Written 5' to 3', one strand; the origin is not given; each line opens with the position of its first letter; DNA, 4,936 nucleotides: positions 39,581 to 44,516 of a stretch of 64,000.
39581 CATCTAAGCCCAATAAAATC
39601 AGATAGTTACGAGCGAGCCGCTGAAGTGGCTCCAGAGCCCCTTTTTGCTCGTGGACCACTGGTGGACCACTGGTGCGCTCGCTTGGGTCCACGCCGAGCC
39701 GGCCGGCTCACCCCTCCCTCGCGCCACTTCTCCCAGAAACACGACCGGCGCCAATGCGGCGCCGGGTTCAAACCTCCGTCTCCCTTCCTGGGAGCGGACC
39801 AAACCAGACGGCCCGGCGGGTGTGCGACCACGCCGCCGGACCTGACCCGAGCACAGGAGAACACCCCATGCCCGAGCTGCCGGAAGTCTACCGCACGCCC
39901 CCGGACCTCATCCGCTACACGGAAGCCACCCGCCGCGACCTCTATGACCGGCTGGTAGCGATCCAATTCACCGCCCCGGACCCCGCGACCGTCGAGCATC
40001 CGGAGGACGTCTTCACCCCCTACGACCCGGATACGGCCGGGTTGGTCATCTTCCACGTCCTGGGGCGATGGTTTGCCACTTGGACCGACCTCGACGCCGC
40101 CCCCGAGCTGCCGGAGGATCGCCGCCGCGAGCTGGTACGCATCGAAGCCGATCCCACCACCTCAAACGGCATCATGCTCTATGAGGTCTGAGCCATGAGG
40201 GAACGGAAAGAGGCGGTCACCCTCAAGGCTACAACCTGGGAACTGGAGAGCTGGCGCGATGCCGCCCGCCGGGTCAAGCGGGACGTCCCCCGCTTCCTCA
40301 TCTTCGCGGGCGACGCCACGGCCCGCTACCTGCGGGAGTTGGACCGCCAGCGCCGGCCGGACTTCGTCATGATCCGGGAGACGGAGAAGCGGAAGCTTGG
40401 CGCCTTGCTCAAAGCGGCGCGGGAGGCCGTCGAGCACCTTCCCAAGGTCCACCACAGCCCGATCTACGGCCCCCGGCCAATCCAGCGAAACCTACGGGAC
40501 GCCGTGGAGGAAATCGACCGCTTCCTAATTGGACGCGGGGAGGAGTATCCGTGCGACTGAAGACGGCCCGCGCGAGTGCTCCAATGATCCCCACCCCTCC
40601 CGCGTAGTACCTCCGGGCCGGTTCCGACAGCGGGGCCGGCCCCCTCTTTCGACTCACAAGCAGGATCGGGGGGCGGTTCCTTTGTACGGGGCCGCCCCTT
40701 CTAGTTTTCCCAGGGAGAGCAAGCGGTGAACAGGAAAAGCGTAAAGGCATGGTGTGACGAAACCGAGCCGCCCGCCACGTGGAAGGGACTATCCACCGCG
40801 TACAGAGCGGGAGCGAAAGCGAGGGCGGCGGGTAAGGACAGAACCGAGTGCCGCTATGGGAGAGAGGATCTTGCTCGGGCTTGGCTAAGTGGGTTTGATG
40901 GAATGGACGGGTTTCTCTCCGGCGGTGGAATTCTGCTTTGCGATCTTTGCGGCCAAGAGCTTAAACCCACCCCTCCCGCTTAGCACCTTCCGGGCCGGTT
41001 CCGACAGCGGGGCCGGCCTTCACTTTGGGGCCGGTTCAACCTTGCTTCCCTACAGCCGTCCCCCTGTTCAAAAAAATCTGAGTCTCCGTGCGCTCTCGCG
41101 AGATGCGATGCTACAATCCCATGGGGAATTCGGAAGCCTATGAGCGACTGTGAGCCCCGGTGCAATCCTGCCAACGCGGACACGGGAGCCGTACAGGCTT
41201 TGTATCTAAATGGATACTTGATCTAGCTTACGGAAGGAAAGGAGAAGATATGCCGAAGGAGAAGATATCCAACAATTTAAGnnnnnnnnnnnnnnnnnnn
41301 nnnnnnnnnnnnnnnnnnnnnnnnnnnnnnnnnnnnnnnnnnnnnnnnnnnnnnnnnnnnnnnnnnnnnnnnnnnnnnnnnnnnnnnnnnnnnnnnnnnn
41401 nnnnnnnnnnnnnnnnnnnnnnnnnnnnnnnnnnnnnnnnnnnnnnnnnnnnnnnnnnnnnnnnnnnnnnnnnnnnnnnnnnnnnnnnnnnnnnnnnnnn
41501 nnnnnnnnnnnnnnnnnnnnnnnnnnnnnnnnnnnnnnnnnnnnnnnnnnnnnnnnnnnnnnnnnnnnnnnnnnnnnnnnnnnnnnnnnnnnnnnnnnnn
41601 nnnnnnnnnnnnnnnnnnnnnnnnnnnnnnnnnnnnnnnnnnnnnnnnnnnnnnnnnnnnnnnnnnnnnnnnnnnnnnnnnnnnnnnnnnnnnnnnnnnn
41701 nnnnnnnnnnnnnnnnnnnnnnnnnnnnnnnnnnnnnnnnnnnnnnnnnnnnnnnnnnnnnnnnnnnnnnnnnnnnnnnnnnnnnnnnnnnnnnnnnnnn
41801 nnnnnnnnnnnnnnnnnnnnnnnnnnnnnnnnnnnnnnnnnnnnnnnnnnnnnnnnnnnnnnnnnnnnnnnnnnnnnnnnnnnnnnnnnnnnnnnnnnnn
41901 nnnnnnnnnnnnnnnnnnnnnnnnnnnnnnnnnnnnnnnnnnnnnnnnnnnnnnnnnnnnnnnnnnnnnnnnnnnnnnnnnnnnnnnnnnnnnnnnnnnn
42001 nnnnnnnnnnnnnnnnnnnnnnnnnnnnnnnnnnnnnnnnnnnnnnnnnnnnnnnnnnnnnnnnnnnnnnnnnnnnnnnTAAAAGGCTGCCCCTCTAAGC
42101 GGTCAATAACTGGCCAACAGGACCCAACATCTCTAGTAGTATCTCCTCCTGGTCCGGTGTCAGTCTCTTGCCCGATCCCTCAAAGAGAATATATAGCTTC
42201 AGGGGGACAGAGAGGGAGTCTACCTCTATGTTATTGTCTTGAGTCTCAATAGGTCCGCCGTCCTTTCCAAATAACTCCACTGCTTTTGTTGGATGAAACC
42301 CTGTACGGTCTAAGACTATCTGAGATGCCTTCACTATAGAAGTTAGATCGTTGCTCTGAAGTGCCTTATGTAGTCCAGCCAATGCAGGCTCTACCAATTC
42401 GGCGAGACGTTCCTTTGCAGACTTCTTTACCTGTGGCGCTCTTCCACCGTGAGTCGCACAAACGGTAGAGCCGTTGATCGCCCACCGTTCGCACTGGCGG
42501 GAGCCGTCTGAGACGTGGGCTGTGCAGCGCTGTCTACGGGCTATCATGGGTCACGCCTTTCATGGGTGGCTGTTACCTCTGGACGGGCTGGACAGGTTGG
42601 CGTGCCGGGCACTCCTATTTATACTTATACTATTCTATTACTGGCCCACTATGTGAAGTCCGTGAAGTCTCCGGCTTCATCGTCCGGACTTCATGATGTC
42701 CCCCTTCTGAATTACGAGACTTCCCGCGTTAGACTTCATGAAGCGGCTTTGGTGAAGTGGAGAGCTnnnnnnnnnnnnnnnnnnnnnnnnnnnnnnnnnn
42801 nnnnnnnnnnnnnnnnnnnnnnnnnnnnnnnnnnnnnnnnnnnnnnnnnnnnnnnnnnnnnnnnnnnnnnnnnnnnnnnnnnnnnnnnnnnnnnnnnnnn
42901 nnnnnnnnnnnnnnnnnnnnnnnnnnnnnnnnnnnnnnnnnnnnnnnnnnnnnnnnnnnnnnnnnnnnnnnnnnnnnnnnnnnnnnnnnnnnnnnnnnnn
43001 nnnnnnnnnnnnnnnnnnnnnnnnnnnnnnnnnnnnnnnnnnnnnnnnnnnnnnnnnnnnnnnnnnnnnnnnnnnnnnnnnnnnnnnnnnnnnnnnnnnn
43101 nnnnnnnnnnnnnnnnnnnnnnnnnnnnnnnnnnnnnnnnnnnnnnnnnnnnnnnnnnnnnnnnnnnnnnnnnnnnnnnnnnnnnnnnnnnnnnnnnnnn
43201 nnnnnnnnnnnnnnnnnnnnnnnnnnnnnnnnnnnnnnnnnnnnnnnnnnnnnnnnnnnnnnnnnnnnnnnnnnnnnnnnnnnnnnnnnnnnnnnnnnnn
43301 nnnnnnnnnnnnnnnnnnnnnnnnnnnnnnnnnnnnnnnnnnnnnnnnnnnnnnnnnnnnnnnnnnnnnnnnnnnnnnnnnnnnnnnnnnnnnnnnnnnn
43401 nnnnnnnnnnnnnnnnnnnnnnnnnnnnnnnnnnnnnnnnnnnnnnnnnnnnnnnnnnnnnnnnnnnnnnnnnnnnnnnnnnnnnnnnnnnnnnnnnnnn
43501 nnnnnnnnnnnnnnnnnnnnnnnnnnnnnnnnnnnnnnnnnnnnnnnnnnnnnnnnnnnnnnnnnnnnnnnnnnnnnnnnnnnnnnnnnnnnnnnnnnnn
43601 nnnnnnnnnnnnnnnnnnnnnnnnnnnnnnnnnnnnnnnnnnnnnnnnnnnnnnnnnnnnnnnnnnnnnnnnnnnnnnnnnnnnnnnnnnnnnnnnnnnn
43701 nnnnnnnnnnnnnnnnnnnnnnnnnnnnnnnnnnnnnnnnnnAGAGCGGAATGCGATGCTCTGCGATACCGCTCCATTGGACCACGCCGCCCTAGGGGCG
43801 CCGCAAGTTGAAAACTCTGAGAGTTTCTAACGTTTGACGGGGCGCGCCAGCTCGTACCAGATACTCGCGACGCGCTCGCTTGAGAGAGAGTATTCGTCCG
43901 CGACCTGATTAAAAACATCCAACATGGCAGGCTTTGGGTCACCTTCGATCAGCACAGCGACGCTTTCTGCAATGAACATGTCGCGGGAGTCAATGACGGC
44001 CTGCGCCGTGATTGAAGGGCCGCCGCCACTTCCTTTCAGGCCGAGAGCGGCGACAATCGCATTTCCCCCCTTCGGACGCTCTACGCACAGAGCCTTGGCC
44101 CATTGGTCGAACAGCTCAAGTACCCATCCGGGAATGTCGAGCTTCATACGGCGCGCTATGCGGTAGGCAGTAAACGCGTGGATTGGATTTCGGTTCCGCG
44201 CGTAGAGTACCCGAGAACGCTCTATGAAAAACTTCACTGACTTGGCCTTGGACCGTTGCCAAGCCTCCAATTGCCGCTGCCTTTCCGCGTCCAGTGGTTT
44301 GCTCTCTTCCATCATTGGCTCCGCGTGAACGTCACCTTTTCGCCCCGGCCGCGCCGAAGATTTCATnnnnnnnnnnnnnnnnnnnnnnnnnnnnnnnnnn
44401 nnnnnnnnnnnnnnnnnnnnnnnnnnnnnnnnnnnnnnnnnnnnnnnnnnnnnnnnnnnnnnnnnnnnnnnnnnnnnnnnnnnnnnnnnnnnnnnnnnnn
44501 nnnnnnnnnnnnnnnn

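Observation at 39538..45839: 6.2-kb integrative island in tRNA-Arg(CCG) with 46-bp att repeats, P4-like integrase and AlpA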

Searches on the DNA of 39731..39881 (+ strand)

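Call 100: build_rna_model(alignment_id=A5, structure=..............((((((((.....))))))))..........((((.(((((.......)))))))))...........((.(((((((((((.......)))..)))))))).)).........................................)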
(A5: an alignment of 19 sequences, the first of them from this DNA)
Model R1 built from alignment A5 (19 sequences, 160 columns); structure: as given.
model positions 149; base pairs 30; branch points 2; effective number of sequences 1.58; information 0.59 bits per position. Calibrated on 0.2 Mb of random sequence (short: E-values are rough).
structure used (alignment columns):
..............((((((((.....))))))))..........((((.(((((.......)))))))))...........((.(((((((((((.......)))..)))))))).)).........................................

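Call 101: search_with_rna_model(model_id=R1, sources=[window, L005, L015, L016, L023, L024, L025, L027, L028, L029, L030, L031, L032, L033, L034, L035, L038, L039, L040, L041, L042, L043, L044, L045, L046, L048], max_evalue=1)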
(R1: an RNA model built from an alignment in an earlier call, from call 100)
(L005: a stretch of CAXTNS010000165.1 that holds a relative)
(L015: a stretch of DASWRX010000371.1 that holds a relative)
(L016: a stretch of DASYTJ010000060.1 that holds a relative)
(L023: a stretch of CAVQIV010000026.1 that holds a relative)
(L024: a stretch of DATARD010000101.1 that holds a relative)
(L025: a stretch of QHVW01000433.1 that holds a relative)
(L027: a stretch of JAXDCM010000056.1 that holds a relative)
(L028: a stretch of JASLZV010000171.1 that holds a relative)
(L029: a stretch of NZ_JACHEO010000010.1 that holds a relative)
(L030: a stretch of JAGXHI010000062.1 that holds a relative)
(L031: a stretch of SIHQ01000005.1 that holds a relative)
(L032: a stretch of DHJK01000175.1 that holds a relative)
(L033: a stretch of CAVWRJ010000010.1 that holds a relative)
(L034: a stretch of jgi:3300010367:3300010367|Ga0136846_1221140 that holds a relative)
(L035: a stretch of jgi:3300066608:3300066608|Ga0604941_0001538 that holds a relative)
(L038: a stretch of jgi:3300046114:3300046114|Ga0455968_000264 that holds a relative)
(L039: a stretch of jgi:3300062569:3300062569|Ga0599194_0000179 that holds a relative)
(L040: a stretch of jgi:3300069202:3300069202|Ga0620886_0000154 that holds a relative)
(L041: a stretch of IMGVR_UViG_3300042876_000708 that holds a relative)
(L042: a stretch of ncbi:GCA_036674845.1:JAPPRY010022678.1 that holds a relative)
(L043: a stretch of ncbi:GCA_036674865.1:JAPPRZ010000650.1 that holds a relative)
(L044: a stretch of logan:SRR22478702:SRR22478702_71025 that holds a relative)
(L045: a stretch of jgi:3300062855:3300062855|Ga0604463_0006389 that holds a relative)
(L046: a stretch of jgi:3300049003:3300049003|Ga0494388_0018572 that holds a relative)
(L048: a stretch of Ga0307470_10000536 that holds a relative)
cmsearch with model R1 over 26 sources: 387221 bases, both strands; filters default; matches with E-value up to 1: 16.
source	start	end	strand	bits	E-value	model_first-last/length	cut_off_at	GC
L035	9443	9590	-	145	2.1e-36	1-149/149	no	0.68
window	39731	39881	+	137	3.1e-34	1-149/149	no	0.7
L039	6279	6429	+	129.3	3.5e-32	1-149/149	no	0.68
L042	5087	5234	-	129.3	3.6e-32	1-149/149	no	0.67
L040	10008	10157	-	105.7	7.9e-26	1-149/149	no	0.71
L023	17012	17155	-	89.9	1.5e-21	1-149/149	no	0.65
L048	3001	3128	-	76.8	4.8e-18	1-149/149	no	0.7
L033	10993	11104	-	63.4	2e-14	1-149/149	no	0.66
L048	4681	4803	+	46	9.1e-10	1-149/149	no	0.7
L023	2632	2760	-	17.9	0.034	1-149/149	no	0.69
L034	11492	11543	+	17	0.06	15-66/149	no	0.71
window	39745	39765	-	16.9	0.064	15-35/149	no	0.86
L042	5200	5220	+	14.8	0.23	15-35/149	no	0.9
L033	11070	11090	+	14.5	0.28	15-35/149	no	0.86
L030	12999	13103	+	13.4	0.55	1-149/149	no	0.6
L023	17051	17084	+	13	0.7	76-110/149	no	0.79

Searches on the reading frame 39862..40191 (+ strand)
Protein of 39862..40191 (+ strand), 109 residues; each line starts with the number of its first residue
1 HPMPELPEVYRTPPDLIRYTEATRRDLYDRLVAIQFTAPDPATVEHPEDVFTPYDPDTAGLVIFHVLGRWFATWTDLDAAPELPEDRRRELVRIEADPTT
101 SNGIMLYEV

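Call 94: search_protein_families(library=pfam, max_evalue=0.01, proteins=[window:39862-40191:+])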
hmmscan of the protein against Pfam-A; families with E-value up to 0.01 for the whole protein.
window:39862-40191:+ (109 aa): 0 families

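Call 105: search_solved_structures(query=window:39862-40191:+, max_evalue=5)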
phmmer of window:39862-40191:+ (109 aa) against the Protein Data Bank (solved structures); distinct sequences matched with E-value up to 5: 0.

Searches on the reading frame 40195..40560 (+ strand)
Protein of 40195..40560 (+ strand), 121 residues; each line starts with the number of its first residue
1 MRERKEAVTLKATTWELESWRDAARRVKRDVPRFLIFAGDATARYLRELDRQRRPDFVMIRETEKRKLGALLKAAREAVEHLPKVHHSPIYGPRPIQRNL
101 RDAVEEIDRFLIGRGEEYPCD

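Call 11: search_protein_families(library=pfam, max_evalue=0.01, proteins=[window:40195-40560:+])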
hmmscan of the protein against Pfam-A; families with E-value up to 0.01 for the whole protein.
window:40195-40560:+ (121 aa): 1 family
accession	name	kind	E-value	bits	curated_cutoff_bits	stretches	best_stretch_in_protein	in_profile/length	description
PF08365.16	IGF2_C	-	0.0041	17.6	27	0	18-35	6-23/55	Insulin-like growth factor II E-peptide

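Call 12: search_protein_families(library=phrogs, max_evalue=0.01, proteins=[window:40195-40560:+])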
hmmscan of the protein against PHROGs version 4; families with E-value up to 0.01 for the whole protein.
window:40195-40560:+ (121 aa): 0 families

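Call 14: search_protein_families(library=padloc, max_evalue=0.01, proteins=[window:40195-40560:+])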
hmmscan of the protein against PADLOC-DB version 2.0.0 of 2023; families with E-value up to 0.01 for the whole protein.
window:40195-40560:+ (121 aa): 0 families

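Call 15: search_protein_families(library=ncbifam, max_evalue=0.01, proteins=[window:40195-40560:+])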
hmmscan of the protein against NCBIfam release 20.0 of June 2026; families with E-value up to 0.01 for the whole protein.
window:40195-40560:+ (121 aa): 0 families

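Call 94: search_protein_families(library=pfam, max_evalue=0.01, proteins=[window:40195-40560:+])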
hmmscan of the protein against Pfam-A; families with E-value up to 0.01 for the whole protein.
window:40195-40560:+ (121 aa): 1 family
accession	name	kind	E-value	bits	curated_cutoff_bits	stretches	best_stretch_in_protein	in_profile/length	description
PF08365.16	IGF2_C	-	0.0041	17.6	27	0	18-35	6-23/55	Insulin-like growth factor II E-peptide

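Call 104: search_solved_structures(query=window:40195-40560:+, max_evalue=5)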
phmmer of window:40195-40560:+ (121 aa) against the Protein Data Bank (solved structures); distinct sequences matched with E-value up to 5: 2.
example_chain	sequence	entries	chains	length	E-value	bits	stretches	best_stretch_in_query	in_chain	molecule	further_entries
5d4w_A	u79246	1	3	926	0.015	18.6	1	60-115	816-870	Putative heat shock protein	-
5zui_A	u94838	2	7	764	0.043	17.2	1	60-115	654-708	Heat Shock Protein 104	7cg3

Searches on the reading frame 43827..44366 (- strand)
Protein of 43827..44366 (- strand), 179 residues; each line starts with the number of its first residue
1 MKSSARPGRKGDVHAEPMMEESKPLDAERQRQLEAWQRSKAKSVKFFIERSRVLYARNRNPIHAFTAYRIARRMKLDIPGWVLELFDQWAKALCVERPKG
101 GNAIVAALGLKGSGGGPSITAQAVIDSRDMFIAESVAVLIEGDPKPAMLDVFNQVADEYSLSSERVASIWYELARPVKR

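Call 11: search_protein_families(library=pfam, max_evalue=0.01, proteins=[window:43827-44366:-])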
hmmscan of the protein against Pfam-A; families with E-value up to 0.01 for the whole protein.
window:43827-44366:- (179 aa): 0 families

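Call 12: search_protein_families(library=phrogs, max_evalue=0.01, proteins=[window:43827-44366:-])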
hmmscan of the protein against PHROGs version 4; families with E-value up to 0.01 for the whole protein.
window:43827-44366:- (179 aa): 0 families

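Call 14: search_protein_families(library=padloc, max_evalue=0.01, proteins=[window:43827-44366:-])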
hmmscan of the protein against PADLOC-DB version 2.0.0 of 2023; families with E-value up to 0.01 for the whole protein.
window:43827-44366:- (179 aa): 0 families

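Call 15: search_protein_families(library=ncbifam, max_evalue=0.01, proteins=[window:43827-44366:-])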
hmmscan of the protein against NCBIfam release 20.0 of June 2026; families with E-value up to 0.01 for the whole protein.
window:43827-44366:- (179 aa): 0 families

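Call 57: search_protein_representatives(protein=window:43827-44366:-)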
Query: 179 residues. Proteins with E-value up to 0.001 (for the whole library): 149; up to 1e-10: 27; up to 1e-30: 1. The best 149 are listed.
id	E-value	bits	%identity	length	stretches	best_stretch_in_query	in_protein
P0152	2.0e-40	154.5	56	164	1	16-179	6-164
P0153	9.3e-21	90.5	38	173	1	44-174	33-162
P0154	7.0e-20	87.6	43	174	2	46-155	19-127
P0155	2.1e-18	82.9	45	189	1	32-171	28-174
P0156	2.8e-18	82.4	44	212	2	39-142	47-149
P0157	3.8e-18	82.0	49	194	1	47-139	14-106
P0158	5.2e-18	81.6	40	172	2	44-145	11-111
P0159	4.1e-17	78.6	39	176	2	43-162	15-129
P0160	4.4e-17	78.5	62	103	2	142-178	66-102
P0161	4.8e-17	78.4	42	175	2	42-140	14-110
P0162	2.6e-16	76.0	40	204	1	27-176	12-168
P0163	4.2e-16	75.3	57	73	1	48-110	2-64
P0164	2.0e-15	73.2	41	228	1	48-175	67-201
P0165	2.2e-15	73.0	36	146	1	45-175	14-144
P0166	3.3e-14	69.2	44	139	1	38-141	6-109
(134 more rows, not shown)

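Call 60: search_protein_families(library=pfam, alignment_id=A2, max_evalue=0.01)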
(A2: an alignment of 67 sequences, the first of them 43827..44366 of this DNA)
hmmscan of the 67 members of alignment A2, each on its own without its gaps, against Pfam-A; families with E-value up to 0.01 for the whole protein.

A. member 1, window:43827-44366:- (179 aa): 0 families

B. families by the number of members that match (of 67 scanned): 14 families
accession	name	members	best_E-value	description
PF13542.12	HTH_Tnp_ISL3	5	0.00042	Helix-turn-helix domain of transposase family ISL3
PF13613.12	HTH_Tnp_4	1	7e-05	Helix-turn-helix of DDE superfamily endonuclease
PF04545.22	Sigma70_r4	1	0.0015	Sigma-70, region 4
PF00046.35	Homeodomain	1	0.0017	Homeodomain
PF13518.12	HTH_28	1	0.002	Helix-turn-helix domain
PF12116.14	SpoIIID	1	0.0026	Stage III sporulation protein D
PF24964.1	DUF7769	1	0.0026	Domain of unknown function (DUF7769)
PF08279.18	HTH_11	1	0.0027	HTH domain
PF09893.14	DUF2120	1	0.003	Uncharacterized protein conserved in archaea (DUF2120)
PF08663.15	HalX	1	0.0072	HalX domain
PF13404.12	HTH_AsnC-type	1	0.0076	AsnC-type helix-turn-helix domain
PF08281.18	Sigma70_r4_2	1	0.0094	Sigma-70, region 4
PF16259.10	DUF4913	1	0.0095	Domain of unknown function (DUF4913)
PF02796.21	HTH_7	1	0.0097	Helix-turn-helix domain of resolvase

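Call 65: predict_structure(alignment_id=A2)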
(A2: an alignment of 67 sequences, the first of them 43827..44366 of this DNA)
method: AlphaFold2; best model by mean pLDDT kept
length: 179 residues; sequences in the alignment: 67
mean_pLDDT: 91.2   pTM: 0.78
mean pLDDT of the five models: 91.2, 91.2, 91.1, 90.8, 90.7
residues with pLDDT >= 90: 144; 70-90: 12; 50-70: 22; < 50: 1
segments of 3 or more residues with pLDDT < 50: none
pLDDT, mean of each block of 10 residues (from residue 1): 65 65 79 94 96 96 98 97 98 97 96 91 97 97 95 98 98 84
secondary structure, 60 per line:
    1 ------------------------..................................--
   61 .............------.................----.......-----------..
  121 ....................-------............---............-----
elements in order: H25-58 H61-73 H80-96 H101-107 H119-140 H148-159 H163-174

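Call 73: fold_search(model_id=the predicted structure, library=pdb)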
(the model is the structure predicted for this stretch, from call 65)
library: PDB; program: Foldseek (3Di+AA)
matches with E <= 10: 112; with E <= 0.001: 0
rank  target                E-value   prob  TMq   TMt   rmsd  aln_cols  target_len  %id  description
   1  5zfy_A                7.8e-01  0.15  0.17  0.23  16.7       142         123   15  Crystal structure of human DUX4 homeodomains bound to A12C DNA mutant (released 2018-10-31)
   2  7uby_B                1.3e+00  0.33  0.20  0.08  10.0        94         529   13  Structure of the GTD domain of Clostridium difficile toxin A in complex with VHH AH3 (released 2022-11-16)
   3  6nsv_A                2.2e+00  0.12  0.21  0.28  16.5       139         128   16  Crystal structure of the human CHIP TPR domain in complex with a 5mer acetylated optimized peptide (released 2019-07-31)
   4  4wyv_C                2.2e+00  0.08  0.19  0.18  16.5       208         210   13  Crystal Structure of Human Translin in Open Conformation (released 2014-11-26)
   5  4wyv_H                2.4e+00  0.08  0.19  0.18  16.7       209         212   14  Crystal Structure of Human Translin in Open Conformation (released 2014-11-26)
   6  7u2p_A                2.5e+00  0.18  0.20  0.08  10.0        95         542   14  Structure of TcdA GTD in complex with RhoA (released 2022-05-04)
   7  8hkc_E                2.5e+00  0.08  0.17  0.12  17.5       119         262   14  Cryo-EM structure of E. coli RNAP sigma32 complex (released 2023-05-31)
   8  3pja_B                2.5e+00  0.08  0.19  0.17  18.6       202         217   13  Crystal structure of human C3PO complex (released 2011-05-11)
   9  8jhz_A                2.6e+00  0.20  0.20  0.02  10.2        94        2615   13  Cryo-EM structure of the TcsH-TMPRSS2 complex (released 2024-03-20)
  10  4kbq_A                2.6e+00  0.08  0.17  0.23  15.2       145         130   15  Structure of the CHIP-TPR domain in complex with the Hsc70 Lid-Tail domains (released 2015-01-14)
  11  3pja_F                2.6e+00  0.07  0.20  0.18  16.7       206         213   14  Crystal structure of human C3PO complex (released 2011-05-11)
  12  1hqo_B                2.6e+00  0.06  0.14  0.12  14.2       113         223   15  CRYSTAL STRUCTURE OF THE NITROGEN REGULATION FRAGMENT OF THE YEAST PRION PROTEIN URE2P (released 2001-02-14)
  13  7tb1_A                2.8e+00  0.11  0.21  0.28  16.5       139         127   16  Crystal structure of STUB1 with a macrocyclic peptide (released 2022-07-27)
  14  8kc4                  2.8e+00  0.07  0.18  0.20  13.9       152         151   13  De novo design protein -NA05 (released 2024-08-07)
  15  7tb1_B                2.9e+00  0.10  0.21  0.28  16.5       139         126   16  Crystal structure of STUB1 with a macrocyclic peptide (released 2022-07-27)
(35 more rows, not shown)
